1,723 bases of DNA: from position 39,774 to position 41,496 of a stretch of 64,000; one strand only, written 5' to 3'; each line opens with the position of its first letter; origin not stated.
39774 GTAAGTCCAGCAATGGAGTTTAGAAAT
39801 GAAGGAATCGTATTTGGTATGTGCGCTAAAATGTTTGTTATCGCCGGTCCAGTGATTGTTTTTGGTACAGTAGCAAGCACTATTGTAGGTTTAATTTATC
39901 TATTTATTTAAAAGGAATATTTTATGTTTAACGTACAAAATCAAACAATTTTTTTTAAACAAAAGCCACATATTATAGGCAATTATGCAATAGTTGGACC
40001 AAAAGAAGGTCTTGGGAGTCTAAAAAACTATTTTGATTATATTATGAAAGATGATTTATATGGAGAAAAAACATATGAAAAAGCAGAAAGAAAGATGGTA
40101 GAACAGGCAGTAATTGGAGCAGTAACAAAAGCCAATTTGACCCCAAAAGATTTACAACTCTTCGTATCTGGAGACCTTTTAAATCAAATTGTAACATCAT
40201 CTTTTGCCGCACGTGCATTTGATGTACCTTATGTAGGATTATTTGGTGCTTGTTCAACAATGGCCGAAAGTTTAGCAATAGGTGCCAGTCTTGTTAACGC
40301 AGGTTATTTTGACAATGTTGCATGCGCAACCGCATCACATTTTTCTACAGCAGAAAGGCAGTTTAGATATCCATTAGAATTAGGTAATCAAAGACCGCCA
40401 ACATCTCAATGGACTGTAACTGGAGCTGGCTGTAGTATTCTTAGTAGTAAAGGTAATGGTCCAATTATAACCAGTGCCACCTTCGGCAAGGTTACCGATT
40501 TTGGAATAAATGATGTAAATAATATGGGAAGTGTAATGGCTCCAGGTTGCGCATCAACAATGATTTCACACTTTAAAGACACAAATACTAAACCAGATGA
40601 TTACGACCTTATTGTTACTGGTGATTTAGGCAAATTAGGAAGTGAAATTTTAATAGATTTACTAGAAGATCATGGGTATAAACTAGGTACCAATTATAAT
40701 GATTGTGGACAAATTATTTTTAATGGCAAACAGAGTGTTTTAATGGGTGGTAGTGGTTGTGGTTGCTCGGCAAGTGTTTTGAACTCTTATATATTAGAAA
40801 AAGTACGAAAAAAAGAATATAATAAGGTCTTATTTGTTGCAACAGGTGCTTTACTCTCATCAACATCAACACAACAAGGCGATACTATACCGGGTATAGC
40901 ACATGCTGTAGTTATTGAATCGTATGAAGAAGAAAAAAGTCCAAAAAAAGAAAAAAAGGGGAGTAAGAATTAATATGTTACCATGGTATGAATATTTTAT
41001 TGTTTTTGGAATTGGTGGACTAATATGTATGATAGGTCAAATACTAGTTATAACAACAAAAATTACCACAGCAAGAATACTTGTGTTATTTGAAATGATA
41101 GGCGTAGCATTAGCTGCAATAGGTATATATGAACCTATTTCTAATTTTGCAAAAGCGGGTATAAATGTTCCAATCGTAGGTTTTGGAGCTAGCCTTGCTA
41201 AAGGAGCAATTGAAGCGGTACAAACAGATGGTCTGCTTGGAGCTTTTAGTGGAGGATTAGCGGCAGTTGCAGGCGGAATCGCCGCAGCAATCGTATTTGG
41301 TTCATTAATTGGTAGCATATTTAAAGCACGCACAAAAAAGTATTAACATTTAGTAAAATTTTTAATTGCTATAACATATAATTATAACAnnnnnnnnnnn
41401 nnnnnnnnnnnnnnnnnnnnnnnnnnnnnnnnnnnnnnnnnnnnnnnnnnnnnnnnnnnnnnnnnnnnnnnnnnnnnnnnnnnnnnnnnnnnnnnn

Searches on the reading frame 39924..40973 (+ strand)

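Call 53: search_protein_families(library=pfam, proteins=[window:39924-40973:+], max_evalue=0.000001)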
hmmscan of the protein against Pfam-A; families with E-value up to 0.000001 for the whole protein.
window:39924-40973:+ (349 aa): 1 family
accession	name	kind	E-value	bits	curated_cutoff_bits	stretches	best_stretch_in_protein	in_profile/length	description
PF07451.17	SpoVAD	-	2.2e-148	493.8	22.1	1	6-332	2-329/329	Stage V sporulation protein AD (SpoVAD)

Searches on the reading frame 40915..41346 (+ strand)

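Call 32: search_protein_families(library=pfam, proteins=[window:40915-41346:+], max_evalue=0.01)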
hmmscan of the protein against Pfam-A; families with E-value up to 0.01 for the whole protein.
window:40915-41346:+ (143 aa): 1 family
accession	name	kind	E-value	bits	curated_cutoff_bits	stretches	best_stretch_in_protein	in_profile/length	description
PF03862.18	SpoVAC_SpoVAEB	-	2.9e-26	92.5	25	1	27-135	2-117/117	SpoVAC/SpoVAEB sporulation membrane protein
